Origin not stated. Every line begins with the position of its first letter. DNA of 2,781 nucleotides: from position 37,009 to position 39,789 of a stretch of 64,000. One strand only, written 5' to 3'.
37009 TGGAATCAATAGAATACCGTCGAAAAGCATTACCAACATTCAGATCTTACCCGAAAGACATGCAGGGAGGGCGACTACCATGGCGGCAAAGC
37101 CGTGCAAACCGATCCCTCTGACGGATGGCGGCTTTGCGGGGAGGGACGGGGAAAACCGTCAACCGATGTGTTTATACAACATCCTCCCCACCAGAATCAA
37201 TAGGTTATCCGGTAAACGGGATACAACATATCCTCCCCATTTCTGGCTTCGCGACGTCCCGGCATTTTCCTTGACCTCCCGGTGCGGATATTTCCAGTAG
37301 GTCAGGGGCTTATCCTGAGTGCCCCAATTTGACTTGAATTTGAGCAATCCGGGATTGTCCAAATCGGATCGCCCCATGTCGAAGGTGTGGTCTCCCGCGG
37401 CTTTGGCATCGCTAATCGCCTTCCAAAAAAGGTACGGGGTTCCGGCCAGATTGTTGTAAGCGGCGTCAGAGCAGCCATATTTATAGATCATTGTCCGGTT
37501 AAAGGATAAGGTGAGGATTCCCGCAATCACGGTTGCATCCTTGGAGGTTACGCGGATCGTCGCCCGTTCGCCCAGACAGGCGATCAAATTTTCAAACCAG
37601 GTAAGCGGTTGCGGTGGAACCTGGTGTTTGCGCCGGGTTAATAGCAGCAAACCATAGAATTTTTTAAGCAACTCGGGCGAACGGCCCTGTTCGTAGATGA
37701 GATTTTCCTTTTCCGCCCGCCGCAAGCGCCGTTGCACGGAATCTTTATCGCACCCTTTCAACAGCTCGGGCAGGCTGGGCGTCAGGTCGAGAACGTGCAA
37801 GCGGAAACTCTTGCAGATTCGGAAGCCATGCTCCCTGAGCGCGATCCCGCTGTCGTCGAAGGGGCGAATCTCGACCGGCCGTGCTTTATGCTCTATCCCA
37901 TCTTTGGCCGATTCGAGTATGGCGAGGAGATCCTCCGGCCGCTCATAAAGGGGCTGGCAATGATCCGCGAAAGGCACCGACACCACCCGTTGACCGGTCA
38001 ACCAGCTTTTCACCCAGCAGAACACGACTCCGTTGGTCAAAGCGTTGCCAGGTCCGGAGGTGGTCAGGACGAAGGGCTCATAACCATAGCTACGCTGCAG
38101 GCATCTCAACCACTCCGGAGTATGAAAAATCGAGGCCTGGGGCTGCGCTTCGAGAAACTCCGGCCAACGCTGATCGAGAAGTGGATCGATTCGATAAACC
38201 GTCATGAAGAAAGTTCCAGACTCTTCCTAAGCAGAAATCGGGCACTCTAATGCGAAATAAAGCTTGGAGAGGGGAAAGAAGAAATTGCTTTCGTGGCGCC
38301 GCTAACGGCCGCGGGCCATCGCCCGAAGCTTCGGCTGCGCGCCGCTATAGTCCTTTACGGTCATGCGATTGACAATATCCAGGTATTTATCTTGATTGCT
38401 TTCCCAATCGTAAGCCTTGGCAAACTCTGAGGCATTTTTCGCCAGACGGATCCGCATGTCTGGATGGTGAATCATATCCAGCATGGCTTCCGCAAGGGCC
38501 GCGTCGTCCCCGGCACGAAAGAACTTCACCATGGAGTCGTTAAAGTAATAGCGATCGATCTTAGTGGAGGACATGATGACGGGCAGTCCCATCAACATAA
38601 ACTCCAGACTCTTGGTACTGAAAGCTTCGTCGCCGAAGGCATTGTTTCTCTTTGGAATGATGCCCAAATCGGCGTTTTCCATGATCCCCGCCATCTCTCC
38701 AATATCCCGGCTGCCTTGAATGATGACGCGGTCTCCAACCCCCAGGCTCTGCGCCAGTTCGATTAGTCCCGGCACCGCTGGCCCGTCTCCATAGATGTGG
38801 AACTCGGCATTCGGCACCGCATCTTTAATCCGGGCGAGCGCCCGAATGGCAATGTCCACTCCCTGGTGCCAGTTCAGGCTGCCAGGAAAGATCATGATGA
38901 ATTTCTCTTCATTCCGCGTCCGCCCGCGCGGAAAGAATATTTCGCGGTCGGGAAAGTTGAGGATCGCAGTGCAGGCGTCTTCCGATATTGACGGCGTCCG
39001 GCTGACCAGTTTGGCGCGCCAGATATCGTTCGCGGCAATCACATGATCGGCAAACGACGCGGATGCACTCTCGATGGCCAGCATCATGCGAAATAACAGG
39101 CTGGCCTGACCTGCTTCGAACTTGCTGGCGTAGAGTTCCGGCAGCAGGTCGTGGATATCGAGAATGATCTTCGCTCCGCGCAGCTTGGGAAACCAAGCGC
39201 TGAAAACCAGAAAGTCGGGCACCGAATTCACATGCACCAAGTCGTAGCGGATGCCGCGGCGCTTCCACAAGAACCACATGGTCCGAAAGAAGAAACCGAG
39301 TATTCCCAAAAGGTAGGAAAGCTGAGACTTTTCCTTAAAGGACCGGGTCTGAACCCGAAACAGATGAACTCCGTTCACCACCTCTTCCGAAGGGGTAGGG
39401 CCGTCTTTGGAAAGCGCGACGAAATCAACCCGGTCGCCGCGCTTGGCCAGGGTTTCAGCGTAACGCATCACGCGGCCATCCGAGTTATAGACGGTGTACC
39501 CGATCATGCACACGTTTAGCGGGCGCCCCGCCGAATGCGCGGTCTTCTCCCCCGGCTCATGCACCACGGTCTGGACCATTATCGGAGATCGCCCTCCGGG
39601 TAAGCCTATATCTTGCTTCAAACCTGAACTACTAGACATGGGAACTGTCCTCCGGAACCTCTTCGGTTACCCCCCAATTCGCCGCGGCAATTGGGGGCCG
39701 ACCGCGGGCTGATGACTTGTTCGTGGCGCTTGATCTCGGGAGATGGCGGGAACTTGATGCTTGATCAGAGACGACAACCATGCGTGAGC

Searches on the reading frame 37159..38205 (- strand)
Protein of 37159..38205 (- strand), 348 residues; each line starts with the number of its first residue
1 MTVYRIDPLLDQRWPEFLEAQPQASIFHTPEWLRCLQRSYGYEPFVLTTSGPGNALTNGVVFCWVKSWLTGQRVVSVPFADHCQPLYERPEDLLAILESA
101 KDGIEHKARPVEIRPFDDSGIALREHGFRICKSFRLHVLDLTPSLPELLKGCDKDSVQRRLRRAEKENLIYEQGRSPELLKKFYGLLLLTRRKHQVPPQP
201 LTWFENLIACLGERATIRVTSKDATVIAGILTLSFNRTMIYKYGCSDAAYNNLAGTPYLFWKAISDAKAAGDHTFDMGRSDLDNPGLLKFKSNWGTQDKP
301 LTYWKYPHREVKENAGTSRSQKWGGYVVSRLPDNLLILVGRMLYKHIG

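Call 55: search_protein_families(library=ncbifam, proteins=[window:37159-38205:-], max_evalue=0.000001)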
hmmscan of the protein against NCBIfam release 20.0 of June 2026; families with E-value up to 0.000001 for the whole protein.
window:37159-38205:- (348 aa): 1 family
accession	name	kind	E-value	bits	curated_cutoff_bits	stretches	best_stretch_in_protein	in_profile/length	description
TIGR03019.1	pepcterm_femAB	equivalog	1.9e-32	112.6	260.35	1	12-344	1-326/330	FemAB family XrtA/PEP-CTERM system-associated protein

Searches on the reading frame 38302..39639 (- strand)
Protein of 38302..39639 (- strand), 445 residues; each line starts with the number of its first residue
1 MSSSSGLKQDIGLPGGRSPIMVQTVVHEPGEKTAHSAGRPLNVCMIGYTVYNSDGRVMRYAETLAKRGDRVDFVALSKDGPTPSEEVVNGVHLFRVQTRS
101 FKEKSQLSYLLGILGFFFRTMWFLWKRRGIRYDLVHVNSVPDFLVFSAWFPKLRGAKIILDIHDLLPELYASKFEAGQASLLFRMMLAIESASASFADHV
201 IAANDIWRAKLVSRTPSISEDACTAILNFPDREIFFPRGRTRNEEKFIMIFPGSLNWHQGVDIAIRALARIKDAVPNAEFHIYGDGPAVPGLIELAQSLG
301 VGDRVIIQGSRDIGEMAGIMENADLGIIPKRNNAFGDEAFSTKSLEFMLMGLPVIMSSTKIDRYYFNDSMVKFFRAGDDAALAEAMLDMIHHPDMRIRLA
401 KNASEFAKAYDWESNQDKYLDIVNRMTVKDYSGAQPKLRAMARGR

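Call 55: search_protein_families(library=ncbifam, proteins=[window:38302-39639:-], max_evalue=0.000001)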
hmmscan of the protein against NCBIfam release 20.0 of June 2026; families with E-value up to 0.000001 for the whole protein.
window:38302-39639:- (445 aa): 8 families
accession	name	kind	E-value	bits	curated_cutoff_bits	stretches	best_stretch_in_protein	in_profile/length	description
TIGR04063.1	stp3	hypoth_equivalog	8.4e-18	64.4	442.05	1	81-426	45-395/397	TIGR04063 family PEP-CTERM/XrtA system glycosyltransferase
TIGR03449.1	mycothiol_MshA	equivalog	1.2e-14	54.1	462.5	1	245-424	219-401/406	D-inositol-3-phosphate glycosyltransferase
TIGR03999.1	thiol_BshA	equivalog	5.3e-10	38.8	273.7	1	248-426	201-373/375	N-acetyl-alpha-D-glucosaminyl L-malate synthase BshA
TIGR04157.1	glyco_rSAM_CFB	subfamily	4.6e-09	35.8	400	1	244-418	225-401/406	TIGR04157 family glycosyltransferase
TIGR03088.1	stp2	hypoth_equivalog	7.9e-08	31.7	409.05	1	245-424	193-371/374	TIGR03088 family PEP-CTERM/XrtA system glycosyltransferase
TIGR03087.1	stp1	hypoth_equivalog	1.5e-07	30.9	316.65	1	185-419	161-390/397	TIGR03087 family PEP-CTERM/XrtA system glycosyltransferase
NF007640.0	PRK10307.1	subfamily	1.9e-07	30.3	276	1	99-409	74-389/411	WcaI family glycosyltransferase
NF041876.1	EPS_EpsE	equivalog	3.5e-07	29.8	400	1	243-404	211-373/389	exopolysaccharide biosynthesis GT4 family glycosyltransferase EpsE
